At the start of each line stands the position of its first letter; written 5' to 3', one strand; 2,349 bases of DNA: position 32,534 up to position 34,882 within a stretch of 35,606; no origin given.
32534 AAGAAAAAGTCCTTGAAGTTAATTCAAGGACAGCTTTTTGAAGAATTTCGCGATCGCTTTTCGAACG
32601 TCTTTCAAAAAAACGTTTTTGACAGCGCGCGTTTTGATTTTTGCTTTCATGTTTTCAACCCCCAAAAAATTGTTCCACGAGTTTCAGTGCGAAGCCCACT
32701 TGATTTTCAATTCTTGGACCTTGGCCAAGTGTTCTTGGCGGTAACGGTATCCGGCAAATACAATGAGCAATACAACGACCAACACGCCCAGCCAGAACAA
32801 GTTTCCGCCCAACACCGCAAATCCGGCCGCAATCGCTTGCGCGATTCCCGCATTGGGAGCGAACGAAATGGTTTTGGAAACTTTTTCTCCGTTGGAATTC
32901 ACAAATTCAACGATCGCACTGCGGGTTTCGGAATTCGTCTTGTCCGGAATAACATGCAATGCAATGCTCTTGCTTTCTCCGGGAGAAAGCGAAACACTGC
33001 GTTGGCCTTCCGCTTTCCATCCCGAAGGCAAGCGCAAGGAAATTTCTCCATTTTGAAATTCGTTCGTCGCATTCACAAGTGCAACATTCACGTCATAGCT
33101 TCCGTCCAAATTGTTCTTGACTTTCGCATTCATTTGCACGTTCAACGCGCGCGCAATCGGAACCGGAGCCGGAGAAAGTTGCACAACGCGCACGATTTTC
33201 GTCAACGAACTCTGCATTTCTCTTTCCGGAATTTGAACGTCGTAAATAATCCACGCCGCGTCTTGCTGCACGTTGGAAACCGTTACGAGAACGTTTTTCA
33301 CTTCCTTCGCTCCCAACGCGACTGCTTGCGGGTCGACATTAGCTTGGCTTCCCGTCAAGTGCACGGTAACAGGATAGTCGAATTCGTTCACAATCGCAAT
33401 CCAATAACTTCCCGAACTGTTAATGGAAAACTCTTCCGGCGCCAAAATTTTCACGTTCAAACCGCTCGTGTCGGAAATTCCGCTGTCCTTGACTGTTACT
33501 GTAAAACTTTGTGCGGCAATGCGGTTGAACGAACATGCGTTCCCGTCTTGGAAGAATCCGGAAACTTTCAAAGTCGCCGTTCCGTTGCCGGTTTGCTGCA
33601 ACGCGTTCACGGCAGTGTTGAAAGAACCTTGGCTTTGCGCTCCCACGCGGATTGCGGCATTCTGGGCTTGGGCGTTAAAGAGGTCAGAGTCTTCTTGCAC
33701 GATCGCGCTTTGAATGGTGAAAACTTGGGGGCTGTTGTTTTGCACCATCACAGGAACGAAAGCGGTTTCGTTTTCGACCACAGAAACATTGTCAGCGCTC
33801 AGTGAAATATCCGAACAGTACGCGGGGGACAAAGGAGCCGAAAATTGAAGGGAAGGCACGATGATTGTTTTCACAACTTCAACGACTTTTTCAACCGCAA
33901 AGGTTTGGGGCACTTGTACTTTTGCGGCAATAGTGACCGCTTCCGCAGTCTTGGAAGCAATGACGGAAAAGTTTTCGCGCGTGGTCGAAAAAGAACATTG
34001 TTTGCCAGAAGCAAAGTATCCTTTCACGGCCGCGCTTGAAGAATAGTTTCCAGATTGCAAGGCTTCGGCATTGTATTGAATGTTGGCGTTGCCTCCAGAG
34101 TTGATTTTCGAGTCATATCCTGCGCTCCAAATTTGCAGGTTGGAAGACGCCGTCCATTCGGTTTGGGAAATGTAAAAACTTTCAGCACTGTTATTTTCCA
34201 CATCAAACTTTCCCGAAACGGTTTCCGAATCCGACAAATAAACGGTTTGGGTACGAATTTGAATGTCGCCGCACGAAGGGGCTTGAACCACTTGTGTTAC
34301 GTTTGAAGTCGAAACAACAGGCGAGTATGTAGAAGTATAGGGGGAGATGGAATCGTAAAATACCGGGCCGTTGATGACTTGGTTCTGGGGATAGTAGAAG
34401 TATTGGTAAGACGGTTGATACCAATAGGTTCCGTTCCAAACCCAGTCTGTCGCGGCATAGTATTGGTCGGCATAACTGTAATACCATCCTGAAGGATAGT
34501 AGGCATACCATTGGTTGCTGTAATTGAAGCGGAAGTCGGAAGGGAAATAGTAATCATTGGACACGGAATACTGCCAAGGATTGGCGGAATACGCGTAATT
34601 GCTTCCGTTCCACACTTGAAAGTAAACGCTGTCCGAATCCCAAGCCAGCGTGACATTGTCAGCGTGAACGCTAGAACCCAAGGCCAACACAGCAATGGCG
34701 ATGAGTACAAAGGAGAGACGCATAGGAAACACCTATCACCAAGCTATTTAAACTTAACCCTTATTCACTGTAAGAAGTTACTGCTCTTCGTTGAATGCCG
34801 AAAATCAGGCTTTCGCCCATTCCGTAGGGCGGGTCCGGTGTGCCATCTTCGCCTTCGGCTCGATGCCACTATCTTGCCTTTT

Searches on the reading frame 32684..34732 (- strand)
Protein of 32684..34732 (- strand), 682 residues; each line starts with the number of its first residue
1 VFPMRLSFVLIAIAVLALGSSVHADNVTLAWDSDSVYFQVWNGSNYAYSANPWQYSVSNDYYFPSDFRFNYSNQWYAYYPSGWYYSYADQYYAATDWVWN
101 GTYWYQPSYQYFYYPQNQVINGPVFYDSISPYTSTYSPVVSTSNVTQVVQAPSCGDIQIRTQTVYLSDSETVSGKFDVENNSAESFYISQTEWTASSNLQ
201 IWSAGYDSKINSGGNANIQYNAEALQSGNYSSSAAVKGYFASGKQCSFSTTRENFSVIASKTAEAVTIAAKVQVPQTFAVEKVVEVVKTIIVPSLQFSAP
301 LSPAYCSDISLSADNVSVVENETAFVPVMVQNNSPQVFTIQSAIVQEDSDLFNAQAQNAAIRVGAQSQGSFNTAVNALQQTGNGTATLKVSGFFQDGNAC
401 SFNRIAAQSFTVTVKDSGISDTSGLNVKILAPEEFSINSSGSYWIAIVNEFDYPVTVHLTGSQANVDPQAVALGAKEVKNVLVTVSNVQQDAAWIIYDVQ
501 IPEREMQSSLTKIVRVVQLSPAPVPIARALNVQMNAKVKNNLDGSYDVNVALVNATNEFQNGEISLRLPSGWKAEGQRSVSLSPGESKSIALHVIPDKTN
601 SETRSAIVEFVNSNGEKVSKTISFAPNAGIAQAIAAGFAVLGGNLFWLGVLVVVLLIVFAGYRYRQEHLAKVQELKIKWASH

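Call 65: search_protein_families(library=pfam, proteins=[window:32684-34732:-], max_evalue=0.01)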
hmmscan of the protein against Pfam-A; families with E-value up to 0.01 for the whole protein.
window:32684-34732:- (682 aa): 2 families
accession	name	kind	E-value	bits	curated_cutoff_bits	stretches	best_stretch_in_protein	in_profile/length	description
PF10633.15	NPCBM_assoc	-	0.00014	22.4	24.4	1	555-598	17-62/78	NPCBM-associated, NEW3 domain of alpha-galactosidase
PF11614.14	FixG_C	-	0.0014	19.2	25.6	0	521-624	10-116/119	IG-like fold at C-terminal of FixG, putative oxidoreductase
